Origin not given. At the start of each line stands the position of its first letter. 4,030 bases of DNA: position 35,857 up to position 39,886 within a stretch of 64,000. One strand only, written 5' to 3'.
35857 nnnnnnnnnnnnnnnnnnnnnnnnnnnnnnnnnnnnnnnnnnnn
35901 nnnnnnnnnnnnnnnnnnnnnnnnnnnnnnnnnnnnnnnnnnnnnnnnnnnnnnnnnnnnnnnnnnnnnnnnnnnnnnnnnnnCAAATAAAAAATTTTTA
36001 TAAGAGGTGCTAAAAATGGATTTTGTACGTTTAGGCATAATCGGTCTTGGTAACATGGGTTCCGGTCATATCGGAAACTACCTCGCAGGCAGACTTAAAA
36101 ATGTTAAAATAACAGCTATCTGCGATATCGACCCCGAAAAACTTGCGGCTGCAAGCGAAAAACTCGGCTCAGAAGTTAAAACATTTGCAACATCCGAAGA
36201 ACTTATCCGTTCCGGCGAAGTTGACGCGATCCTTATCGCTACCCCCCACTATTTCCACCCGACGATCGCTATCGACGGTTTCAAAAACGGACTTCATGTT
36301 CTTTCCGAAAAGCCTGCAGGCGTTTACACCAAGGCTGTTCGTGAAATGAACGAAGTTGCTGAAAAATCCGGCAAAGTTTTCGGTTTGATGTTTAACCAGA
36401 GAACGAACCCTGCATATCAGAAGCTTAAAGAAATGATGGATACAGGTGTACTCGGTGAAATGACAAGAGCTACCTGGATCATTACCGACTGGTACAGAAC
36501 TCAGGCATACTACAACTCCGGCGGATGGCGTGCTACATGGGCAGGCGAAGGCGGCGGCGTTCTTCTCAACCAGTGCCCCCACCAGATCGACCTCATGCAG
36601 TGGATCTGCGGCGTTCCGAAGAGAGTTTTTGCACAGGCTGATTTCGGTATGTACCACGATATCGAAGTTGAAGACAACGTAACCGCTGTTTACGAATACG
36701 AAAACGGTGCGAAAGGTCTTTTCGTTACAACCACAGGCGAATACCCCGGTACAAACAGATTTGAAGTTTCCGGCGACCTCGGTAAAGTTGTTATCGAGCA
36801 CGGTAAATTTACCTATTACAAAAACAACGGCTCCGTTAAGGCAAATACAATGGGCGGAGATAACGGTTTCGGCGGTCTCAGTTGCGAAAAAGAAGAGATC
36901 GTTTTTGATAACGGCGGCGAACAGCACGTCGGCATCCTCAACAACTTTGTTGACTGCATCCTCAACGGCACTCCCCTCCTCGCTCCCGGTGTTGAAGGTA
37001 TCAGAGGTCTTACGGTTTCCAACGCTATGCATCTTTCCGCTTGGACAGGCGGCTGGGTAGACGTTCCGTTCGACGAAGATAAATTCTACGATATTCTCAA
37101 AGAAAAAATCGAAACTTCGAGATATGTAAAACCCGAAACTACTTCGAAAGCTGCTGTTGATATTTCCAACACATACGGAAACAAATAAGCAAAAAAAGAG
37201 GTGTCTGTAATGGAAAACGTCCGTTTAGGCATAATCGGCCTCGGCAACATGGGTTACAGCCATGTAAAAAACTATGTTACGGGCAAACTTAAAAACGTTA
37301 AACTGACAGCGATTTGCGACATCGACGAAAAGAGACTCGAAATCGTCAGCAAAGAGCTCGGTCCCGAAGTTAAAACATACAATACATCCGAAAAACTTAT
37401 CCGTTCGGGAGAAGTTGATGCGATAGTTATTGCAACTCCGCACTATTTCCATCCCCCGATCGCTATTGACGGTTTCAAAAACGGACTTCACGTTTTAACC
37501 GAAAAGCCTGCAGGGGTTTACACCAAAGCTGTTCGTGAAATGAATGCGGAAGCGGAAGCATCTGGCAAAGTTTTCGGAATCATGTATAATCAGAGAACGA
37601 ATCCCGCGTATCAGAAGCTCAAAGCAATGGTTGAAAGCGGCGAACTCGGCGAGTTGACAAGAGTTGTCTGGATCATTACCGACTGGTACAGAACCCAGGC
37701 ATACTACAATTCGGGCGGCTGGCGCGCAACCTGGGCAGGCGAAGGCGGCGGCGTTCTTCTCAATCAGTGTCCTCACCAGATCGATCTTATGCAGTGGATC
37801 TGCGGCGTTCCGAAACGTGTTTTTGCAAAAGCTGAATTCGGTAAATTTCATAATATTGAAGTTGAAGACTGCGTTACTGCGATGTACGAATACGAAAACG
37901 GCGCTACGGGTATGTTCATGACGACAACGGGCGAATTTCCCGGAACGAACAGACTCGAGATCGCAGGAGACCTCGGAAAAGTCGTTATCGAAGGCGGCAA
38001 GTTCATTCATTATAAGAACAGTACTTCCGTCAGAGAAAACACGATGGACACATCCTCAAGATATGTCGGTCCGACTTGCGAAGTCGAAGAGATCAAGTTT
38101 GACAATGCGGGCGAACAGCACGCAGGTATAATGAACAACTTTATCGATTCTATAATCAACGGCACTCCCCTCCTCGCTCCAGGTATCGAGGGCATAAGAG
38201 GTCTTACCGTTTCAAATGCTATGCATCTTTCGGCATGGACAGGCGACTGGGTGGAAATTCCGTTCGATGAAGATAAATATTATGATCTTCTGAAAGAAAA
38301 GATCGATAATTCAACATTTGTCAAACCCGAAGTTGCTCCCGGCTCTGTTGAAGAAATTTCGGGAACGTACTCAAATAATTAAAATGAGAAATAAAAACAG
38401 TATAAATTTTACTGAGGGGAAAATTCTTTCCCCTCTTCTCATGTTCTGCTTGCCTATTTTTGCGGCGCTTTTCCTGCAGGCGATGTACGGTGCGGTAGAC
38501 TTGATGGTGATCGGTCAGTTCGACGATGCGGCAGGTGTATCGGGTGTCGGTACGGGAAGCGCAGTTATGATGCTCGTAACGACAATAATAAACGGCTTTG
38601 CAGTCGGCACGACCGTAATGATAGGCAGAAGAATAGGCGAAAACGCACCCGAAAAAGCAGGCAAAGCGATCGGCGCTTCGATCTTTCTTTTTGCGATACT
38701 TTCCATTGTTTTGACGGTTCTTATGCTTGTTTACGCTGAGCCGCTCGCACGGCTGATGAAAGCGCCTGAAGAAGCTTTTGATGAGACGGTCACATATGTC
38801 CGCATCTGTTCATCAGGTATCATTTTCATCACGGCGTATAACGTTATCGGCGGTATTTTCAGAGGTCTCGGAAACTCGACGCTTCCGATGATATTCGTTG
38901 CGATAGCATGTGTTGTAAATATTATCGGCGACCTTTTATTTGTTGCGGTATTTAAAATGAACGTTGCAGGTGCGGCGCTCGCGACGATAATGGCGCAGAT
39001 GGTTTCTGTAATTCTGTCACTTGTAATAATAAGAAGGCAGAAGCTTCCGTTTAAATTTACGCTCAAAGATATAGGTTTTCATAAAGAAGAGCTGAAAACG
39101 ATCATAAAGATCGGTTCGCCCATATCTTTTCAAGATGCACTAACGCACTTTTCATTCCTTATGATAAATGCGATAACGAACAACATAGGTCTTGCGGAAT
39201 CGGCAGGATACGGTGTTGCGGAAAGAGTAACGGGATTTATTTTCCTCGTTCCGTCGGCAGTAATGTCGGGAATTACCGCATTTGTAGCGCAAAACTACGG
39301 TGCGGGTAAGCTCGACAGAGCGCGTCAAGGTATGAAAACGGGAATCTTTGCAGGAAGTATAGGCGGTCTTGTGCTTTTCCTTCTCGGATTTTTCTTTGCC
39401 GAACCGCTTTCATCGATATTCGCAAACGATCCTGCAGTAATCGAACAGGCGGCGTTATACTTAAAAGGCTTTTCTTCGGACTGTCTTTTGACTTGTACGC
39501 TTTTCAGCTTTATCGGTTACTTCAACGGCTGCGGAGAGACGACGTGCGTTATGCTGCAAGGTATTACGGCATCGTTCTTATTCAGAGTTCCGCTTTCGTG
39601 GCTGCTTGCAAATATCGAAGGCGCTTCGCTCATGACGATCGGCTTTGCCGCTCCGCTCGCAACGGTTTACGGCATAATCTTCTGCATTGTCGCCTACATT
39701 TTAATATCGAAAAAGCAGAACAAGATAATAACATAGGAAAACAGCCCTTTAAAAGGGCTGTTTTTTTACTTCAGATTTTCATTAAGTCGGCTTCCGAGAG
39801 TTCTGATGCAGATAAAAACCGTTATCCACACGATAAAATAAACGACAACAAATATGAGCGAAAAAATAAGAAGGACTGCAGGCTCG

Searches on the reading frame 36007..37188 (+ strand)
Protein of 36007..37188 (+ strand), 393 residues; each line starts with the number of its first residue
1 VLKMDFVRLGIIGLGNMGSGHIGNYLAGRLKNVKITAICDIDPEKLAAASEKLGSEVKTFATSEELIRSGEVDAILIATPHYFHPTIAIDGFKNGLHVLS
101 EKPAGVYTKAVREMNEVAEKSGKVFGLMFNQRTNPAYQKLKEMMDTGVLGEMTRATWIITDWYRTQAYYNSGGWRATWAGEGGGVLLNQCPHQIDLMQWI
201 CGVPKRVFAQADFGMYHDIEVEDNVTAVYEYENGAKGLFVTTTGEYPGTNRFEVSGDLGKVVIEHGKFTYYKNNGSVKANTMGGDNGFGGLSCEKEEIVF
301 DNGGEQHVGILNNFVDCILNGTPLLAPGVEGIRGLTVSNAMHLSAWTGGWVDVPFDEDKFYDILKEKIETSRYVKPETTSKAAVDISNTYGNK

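Call 46: search_protein_families(library=pfam, proteins=[window:36007-37188:+], max_evalue=0.0001)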
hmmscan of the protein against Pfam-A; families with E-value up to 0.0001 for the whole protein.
window:36007-37188:+ (393 aa): 4 families
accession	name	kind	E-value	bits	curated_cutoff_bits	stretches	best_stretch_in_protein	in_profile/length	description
PF22725.1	GFO_IDH_MocA_C3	-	1.7e-28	99.6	27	1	137-261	1-123/124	GFO/IDH/MocA C-terminal domain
PF01408.29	GFO_IDH_MocA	-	2.9e-21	76.8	24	1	8-126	2-117/120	Oxidoreductase family, NAD-binding Rossmann fold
PF02894.22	GFO_IDH_MocA_C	-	1.1e-18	68.3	22.9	1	141-353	1-218/218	Oxidoreductase family, C-terminal alpha/beta domain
PF03807.23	F420_oxidored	-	1.2e-05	26.3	21.6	1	8-87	1-75/94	NADP oxidoreductase coenzyme F420-dependent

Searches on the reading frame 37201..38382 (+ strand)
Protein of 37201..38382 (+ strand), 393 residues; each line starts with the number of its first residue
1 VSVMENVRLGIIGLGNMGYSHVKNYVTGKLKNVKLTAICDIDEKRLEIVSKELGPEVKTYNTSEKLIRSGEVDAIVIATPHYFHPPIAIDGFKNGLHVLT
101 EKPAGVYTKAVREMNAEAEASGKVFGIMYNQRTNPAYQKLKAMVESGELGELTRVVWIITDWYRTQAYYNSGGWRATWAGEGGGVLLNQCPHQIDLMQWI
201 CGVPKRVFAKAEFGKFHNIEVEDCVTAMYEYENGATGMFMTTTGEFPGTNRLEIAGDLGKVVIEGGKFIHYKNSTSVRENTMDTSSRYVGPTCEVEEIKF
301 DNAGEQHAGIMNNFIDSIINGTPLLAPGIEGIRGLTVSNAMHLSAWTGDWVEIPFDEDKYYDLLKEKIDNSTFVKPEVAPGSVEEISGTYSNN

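Call 46: search_protein_families(library=pfam, proteins=[window:37201-38382:+], max_evalue=0.0001)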
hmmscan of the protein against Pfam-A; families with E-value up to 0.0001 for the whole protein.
window:37201-38382:+ (393 aa): 3 families
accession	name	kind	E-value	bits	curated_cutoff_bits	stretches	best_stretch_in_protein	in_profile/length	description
PF22725.1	GFO_IDH_MocA_C3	-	4.6e-29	101.4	27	1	137-261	1-123/124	GFO/IDH/MocA C-terminal domain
PF01408.29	GFO_IDH_MocA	-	1.4e-20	74.6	24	1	8-127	2-118/120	Oxidoreductase family, NAD-binding Rossmann fold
PF02894.22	GFO_IDH_MocA_C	-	2.7e-20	73.5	22.9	1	141-353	1-218/218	Oxidoreductase family, C-terminal alpha/beta domain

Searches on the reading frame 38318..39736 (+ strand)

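Call 18: search_protein_families(library=pfam, proteins=[window:38318-39736:+], max_evalue=0.001)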
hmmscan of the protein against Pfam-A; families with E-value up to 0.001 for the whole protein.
window:38318-39736:+ (472 aa): 1 family
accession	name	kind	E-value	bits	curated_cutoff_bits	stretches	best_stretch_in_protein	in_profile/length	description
PF01554.23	MatE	-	3.7e-51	173.5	24.9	2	46-205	1-159/161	MatE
